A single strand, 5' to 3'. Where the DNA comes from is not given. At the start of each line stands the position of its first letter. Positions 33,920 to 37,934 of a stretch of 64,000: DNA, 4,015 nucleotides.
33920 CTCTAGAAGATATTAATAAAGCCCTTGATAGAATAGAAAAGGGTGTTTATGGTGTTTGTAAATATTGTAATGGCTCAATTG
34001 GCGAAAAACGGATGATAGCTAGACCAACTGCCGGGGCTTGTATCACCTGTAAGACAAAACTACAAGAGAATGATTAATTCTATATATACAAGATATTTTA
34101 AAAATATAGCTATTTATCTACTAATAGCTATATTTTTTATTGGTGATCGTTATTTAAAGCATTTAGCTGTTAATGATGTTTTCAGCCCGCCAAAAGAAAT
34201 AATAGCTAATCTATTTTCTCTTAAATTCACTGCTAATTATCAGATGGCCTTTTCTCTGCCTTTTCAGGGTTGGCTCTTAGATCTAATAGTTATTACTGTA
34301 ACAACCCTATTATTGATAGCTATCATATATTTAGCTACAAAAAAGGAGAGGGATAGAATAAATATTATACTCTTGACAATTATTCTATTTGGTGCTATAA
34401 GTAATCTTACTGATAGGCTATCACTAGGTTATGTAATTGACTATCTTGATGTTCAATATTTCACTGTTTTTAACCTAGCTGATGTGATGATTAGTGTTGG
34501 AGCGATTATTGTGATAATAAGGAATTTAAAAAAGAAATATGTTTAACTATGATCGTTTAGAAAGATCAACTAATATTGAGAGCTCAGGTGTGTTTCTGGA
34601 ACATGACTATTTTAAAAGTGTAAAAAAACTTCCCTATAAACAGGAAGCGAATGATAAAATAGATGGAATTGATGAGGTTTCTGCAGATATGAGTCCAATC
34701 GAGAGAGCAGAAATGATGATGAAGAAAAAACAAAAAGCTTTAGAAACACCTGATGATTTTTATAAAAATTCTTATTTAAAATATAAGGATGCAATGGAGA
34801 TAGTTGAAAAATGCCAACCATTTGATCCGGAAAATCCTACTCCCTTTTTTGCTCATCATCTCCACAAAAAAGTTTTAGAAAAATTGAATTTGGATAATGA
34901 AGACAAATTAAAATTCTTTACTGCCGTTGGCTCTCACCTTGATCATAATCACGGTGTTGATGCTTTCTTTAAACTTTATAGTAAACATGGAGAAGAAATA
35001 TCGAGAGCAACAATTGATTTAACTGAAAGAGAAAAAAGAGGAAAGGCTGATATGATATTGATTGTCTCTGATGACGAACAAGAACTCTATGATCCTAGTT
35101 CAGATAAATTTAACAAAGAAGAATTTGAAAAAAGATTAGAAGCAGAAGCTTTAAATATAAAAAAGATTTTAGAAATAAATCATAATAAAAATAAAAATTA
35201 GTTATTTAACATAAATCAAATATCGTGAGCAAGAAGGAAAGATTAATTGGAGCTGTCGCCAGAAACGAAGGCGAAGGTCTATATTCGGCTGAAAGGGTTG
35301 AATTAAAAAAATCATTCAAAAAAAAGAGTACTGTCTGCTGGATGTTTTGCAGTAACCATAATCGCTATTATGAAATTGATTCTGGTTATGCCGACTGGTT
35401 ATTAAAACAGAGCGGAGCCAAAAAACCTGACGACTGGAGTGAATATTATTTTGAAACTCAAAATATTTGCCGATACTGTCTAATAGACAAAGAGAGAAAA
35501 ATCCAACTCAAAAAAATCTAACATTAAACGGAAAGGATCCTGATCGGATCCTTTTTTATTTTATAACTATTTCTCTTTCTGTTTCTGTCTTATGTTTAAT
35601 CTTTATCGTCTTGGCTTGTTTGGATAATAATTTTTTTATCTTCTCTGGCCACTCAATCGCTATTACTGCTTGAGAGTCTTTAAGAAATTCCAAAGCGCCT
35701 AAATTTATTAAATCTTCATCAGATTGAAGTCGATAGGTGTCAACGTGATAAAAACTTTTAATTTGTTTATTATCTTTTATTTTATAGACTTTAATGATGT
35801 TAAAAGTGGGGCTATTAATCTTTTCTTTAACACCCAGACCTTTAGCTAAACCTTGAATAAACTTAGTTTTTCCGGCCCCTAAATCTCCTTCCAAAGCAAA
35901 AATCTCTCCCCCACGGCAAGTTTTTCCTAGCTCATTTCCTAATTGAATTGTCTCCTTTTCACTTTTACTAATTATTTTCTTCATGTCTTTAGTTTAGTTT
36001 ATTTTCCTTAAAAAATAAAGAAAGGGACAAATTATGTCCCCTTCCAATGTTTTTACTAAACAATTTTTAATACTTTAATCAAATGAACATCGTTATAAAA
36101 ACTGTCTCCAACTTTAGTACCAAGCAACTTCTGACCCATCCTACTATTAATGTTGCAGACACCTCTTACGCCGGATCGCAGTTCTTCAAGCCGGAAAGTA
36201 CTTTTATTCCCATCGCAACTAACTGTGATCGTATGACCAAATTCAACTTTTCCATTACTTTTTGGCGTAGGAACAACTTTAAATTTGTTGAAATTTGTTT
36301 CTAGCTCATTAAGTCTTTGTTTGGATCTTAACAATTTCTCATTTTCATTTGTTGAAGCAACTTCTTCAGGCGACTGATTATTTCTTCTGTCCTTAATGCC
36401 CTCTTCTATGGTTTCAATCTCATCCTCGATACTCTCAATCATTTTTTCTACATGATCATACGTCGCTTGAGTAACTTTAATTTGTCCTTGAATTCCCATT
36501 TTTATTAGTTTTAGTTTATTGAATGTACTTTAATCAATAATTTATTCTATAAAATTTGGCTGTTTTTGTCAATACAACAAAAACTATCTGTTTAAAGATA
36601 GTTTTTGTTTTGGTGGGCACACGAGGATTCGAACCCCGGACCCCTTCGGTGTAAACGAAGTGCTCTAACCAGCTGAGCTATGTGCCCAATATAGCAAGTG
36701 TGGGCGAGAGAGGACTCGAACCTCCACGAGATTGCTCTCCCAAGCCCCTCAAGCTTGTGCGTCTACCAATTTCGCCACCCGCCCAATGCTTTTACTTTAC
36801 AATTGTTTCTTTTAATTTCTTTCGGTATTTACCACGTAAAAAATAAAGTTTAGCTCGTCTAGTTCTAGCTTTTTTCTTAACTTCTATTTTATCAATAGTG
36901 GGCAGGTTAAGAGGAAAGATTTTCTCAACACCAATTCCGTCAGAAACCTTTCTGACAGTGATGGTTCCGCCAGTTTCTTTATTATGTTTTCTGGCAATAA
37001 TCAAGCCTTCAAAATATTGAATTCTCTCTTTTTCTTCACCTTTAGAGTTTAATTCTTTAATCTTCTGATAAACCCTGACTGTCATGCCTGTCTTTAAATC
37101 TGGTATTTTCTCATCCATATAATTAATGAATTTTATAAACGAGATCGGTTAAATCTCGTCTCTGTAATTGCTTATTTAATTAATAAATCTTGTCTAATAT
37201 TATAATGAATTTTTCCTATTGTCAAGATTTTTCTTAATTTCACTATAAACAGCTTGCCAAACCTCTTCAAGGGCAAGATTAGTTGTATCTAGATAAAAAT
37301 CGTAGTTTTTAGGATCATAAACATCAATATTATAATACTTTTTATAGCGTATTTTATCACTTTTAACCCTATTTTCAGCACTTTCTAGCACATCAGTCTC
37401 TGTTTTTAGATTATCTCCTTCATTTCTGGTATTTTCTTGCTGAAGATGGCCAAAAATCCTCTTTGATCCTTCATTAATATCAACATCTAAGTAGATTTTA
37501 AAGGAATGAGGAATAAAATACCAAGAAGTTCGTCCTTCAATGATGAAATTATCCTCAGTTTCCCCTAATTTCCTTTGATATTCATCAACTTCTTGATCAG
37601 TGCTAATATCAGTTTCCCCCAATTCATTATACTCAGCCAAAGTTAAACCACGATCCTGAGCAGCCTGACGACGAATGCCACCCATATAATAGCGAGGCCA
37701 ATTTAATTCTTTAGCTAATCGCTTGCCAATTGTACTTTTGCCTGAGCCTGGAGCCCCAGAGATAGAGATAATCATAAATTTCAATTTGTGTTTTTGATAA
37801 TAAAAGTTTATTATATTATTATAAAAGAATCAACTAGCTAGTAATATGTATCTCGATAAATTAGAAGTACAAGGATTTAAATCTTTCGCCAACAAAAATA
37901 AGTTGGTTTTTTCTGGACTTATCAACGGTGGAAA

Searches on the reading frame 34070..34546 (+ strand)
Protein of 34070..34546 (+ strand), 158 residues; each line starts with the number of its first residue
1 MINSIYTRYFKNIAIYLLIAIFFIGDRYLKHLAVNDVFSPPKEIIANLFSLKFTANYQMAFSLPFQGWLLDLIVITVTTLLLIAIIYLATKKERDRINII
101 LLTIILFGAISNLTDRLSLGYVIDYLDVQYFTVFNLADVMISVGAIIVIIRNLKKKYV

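Call 17: search_protein_families(library=pfam, proteins=[window:34070-34546:+], max_evalue=0.001)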
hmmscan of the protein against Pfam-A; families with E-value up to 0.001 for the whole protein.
window:34070-34546:+ (158 aa): 1 family
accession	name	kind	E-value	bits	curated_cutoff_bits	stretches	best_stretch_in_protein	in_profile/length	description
PF01252.23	Peptidase_A8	-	8.3e-27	94.6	25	1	19-152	2-140/142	Signal peptidase (SPase) II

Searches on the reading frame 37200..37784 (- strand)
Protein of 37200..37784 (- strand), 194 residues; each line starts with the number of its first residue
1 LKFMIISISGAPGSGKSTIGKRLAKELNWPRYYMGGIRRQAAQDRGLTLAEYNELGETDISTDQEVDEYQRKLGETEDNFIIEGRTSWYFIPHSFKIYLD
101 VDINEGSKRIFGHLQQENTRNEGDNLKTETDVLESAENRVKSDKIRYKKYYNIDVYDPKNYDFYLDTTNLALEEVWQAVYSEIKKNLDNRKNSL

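Call 17: search_protein_families(library=pfam, proteins=[window:37200-37784:-], max_evalue=0.001)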
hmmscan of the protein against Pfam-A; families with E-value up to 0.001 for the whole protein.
window:37200-37784:- (194 aa): 7 families
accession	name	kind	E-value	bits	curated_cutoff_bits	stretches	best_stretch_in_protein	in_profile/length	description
PF13189.12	Cytidylate_kin2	-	3.3e-16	60.4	28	1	5-168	1-175/176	Cytidylate kinase-like family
PF13238.12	AAA_18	-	2.2e-11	44.8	29.4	1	6-119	1-117/128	AAA domain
PF02224.24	Cytidylate_kin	-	7.1e-11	42.7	26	1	65-184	101-210/211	Cytidylate kinase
PF13207.12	AAA_17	-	1.8e-10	41.6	27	1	10-86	2-80/136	AAA domain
PF01202.28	SKI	-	0.00012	22.7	22.1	0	12-30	1-19/159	Shikimate kinase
PF01712.25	dNK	-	0.00022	21.5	27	0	6-31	1-26/203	Deoxynucleoside kinase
PF13521.12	AAA_28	-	0.0007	20.3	27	0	6-51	2-49/164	AAA domain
